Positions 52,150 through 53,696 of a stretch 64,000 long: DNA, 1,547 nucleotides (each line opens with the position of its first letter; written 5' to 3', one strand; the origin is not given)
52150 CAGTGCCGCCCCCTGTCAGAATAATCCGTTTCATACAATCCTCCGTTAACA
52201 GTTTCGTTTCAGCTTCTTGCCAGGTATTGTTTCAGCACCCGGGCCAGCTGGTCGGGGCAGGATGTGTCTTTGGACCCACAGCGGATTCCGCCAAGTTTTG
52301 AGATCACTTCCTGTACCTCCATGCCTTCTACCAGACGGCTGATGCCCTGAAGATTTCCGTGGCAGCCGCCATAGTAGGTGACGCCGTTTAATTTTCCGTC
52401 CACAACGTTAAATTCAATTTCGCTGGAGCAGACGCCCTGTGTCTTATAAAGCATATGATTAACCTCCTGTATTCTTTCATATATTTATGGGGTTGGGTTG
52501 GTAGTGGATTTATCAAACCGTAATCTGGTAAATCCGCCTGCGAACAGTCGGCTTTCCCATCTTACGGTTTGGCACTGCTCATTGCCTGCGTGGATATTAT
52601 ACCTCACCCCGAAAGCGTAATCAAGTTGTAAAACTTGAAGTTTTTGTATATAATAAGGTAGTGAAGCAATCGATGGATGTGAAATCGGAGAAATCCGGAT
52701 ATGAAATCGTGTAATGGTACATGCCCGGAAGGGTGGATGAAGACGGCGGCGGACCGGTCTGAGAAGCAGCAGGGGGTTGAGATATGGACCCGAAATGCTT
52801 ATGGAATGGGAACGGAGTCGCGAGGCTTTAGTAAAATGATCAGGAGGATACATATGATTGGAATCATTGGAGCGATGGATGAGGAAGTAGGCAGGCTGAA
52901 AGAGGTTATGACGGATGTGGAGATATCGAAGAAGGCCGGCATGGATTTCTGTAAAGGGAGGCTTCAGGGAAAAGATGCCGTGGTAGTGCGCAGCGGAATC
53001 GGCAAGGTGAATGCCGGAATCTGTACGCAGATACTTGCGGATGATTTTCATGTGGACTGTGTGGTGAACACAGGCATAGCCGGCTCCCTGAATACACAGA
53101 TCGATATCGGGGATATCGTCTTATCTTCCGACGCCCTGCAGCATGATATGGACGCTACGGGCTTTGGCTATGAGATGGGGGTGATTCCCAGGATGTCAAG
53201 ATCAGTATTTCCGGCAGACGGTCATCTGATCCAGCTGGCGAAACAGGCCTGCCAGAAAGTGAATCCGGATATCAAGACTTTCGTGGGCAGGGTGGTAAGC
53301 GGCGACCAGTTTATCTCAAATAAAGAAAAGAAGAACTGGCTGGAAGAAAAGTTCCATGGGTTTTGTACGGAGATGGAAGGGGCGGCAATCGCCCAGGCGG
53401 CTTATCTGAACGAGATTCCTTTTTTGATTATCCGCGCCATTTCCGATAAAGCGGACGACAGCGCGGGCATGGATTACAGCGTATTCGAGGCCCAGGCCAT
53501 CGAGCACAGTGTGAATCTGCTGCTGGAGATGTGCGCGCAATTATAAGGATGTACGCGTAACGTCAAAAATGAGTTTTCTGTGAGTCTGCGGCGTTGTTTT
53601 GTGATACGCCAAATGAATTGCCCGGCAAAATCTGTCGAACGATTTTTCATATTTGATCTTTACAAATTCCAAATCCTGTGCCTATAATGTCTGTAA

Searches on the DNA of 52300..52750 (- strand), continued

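Call 46: search_with_rna_model(model_id=R1, sources=[L140, L141, L142, L143, L144, L145, L146, L147], max_evalue=1, show_alignments=10)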
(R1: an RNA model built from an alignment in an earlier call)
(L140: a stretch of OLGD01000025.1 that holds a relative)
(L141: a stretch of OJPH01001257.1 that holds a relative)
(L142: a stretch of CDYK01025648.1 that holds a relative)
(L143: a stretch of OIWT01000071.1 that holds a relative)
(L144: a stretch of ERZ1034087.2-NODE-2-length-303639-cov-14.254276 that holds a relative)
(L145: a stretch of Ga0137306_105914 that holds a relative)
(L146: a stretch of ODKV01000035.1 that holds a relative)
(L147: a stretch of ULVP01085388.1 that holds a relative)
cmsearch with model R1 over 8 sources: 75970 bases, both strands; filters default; matches with E-value up to 1: 2.
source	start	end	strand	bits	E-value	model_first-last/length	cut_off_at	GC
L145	4717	4790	-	75.5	2.7e-17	1-75/75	no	0.5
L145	4723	4780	+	51.1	7.1e-11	12-69/75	no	0.53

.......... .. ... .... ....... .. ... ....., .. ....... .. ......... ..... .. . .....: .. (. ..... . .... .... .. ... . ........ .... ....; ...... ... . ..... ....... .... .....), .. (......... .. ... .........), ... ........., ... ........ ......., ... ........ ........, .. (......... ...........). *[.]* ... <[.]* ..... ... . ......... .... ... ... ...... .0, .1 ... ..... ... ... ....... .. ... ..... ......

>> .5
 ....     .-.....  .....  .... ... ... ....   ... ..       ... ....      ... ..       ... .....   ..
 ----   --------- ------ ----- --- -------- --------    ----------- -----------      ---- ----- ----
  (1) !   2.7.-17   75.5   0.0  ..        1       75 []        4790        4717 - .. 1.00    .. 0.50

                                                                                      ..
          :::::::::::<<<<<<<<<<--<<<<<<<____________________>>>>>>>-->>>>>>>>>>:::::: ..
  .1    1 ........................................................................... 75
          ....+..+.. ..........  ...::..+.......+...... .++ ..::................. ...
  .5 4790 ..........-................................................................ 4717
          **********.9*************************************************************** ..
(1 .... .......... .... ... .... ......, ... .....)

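Call 52: search_with_rna_model(model_id=R1, sources=[L148, L149, L150, L151, L137, L139, L121, L122], max_evalue=10, filters=off, show_alignments=4)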
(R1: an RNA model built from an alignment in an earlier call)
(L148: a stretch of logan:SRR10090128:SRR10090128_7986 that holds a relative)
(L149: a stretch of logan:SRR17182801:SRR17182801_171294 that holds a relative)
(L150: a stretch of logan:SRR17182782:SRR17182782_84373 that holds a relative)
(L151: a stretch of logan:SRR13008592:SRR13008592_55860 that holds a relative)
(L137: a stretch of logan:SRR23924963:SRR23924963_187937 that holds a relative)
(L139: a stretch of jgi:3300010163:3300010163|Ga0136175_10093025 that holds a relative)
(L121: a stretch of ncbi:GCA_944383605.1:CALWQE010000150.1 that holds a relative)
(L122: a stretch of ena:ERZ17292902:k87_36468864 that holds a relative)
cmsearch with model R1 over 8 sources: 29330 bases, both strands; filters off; matches with E-value up to 10: 21.
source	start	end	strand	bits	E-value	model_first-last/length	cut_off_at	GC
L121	3063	3117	-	14.4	0.11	1-75/75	no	0.36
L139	251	303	+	12.7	0.31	1-75/75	no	0.32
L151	1466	1520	-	11.8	0.53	1-75/75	no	0.44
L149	744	798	-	11.8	0.53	1-75/75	no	0.36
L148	1023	1077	-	11.4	0.71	1-75/75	no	0.38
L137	3260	3310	+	11.3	0.73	1-75/75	no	0.45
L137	1519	1584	+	10.9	0.91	1-75/75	no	0.35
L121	4260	4320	+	10.4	1.3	1-75/75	no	0.41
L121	1907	1944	-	10.3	1.3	1-75/75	no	0.24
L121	11234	11310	+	10.3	1.3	1-75/75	no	0.47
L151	2606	2678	+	10.2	1.4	1-75/75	no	0.47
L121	704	767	+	9.6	2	1-75/75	no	0.3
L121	1760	1782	-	8.6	3.6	1-75/75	no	0.43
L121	1627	1710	-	8.5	3.8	1-75/75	no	0.58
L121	9912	9951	+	8.3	4.4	1-75/75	no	0.52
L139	1088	1145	-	8.1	5.1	16-65/75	no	0.6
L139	827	861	-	8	5.4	1-75/75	no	0.4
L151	2611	2683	-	7.8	6.1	1-75/75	no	0.47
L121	948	997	+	7.6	6.6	1-75/75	no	0.36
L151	1747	1810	+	7.3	8.2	1-75/75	no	0.34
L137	666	690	-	7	10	1-75/75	no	0.48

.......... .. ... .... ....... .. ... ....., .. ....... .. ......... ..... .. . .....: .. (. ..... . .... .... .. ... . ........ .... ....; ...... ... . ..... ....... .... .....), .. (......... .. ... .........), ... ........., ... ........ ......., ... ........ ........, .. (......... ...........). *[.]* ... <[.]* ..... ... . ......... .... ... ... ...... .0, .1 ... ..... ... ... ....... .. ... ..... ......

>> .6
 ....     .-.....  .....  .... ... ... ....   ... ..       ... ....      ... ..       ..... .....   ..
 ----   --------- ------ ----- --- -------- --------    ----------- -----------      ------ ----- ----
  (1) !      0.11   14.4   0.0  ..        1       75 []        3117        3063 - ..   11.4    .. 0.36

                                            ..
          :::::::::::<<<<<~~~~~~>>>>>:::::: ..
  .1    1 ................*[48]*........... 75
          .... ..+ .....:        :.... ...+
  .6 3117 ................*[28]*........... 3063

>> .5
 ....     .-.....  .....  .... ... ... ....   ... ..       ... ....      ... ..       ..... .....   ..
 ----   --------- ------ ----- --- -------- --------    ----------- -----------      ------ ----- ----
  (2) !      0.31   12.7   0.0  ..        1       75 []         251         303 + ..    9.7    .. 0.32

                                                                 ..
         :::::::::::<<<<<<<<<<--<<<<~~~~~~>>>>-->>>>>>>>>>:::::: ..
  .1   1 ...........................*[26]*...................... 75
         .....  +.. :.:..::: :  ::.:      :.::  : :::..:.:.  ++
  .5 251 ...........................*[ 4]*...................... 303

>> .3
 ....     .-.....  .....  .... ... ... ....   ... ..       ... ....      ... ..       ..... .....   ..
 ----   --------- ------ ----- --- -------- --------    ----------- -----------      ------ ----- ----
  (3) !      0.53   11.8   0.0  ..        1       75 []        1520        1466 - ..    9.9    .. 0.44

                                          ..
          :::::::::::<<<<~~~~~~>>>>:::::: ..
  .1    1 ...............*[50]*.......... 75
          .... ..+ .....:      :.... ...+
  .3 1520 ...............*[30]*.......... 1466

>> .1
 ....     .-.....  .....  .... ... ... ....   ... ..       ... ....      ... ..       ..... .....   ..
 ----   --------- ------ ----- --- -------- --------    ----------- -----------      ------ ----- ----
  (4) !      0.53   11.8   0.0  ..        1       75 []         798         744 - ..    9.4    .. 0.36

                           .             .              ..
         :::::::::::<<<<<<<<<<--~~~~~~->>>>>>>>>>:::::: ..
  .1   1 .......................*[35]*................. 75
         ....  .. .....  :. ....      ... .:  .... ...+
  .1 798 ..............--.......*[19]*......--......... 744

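Call 74: search_with_rna_model(model_id=R1, sources=[L152, L153, L154, L155, L156, L157, L158, L159, L160, L161, L162, L163, L164, L165, L166, L167, L168, L169, L170, L171], max_evalue=0.0001, make_alignment=true)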
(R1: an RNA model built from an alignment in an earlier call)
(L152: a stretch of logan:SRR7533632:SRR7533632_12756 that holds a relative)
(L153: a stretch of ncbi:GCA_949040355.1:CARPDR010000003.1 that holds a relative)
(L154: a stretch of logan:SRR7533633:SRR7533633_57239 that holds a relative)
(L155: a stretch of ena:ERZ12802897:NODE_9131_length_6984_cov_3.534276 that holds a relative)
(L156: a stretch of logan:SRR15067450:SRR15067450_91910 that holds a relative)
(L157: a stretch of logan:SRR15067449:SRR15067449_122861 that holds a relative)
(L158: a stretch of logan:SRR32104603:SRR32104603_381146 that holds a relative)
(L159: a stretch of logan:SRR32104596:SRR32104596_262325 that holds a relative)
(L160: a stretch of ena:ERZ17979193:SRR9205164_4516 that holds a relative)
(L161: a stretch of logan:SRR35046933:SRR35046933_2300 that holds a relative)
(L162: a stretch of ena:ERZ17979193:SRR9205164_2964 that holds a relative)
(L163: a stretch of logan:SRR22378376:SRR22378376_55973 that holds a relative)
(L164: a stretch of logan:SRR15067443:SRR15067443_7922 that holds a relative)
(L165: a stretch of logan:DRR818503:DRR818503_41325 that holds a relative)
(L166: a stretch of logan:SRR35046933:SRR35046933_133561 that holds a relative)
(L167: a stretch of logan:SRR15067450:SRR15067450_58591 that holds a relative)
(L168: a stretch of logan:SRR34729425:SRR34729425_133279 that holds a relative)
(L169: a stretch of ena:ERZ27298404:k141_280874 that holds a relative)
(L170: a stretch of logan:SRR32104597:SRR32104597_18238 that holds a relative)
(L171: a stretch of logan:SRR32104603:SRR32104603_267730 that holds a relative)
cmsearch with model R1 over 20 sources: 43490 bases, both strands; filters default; matches with E-value up to 0.0001: 30.
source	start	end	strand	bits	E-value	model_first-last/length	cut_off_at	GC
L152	1073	1147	+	101.4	2.5e-24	1-75/75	no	0.47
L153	1073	1147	+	101.4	2.5e-24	1-75/75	no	0.47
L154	1073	1147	+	101.4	2.5e-24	1-75/75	no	0.47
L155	1073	1147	+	101.4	2.5e-24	1-75/75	no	0.47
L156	874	948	+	101.4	2.5e-24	1-75/75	no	0.47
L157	1073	1147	+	101.4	2.5e-24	1-75/75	no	0.47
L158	687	761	+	101.4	2.5e-24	1-75/75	no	0.47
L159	578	652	+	101.4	2.5e-24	1-75/75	no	0.47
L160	411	485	+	101.4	2.5e-24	1-75/75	no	0.47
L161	369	443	+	101.4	2.5e-24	1-75/75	no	0.47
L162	1039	1112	+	98.4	1.5e-23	1-75/75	no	0.47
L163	1039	1112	+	98.4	1.5e-23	1-75/75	no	0.47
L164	1039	1112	+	98.4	1.5e-23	1-75/75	no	0.47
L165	1039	1112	+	98.4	1.5e-23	1-75/75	no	0.47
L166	1039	1112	+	98.4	1.5e-23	1-75/75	no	0.47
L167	1039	1112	+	98.4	1.5e-23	1-75/75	no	0.47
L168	1039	1112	+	98.4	1.5e-23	1-75/75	no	0.47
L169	143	216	+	98.4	1.5e-23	1-75/75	no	0.47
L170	1039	1112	+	98.4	1.5e-23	1-75/75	no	0.47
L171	834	907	+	98.4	1.5e-23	1-75/75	no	0.47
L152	1084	1141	-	32.6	2.8e-06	12-69/75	no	0.5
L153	1084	1141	-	32.6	2.8e-06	12-69/75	no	0.5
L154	1084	1141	-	32.6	2.8e-06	12-69/75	no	0.5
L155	1084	1141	-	32.6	2.8e-06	12-69/75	no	0.5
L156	885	942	-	32.6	2.8e-06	12-69/75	no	0.5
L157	1084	1141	-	32.6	2.8e-06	12-69/75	no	0.5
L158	698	755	-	32.6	2.8e-06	12-69/75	no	0.5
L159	589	646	-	32.6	2.8e-06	12-69/75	no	0.5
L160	422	479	-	32.6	2.8e-06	12-69/75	no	0.5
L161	380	437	-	32.6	2.8e-06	12-69/75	no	0.5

Alignment A6: 30 matches aligned to the model, 75 columns, each read 5' to 3' on its own strand. Consensus structure (alignment columns), stored with it:
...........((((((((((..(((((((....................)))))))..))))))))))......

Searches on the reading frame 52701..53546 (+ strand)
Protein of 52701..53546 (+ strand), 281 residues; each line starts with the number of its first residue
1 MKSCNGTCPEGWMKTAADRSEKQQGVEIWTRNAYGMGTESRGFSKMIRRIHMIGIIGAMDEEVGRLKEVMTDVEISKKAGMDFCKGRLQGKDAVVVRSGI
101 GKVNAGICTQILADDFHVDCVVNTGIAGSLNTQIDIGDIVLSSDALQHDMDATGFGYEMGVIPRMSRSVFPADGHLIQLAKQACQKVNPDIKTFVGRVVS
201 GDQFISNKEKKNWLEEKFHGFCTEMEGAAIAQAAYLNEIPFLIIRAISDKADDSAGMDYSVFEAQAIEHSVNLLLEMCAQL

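Call 9: search_protein_families(library=pfam, proteins=[window:52701-53546:+], max_evalue=0.01)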
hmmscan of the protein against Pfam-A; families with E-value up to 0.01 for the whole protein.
window:52701-53546:+ (281 aa): 1 family
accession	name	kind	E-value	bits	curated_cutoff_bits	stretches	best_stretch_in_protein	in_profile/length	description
PF01048.26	PNP_UDP_1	-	6.1e-54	183.3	25.1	1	53-274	2-228/233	Phosphorylase superfamily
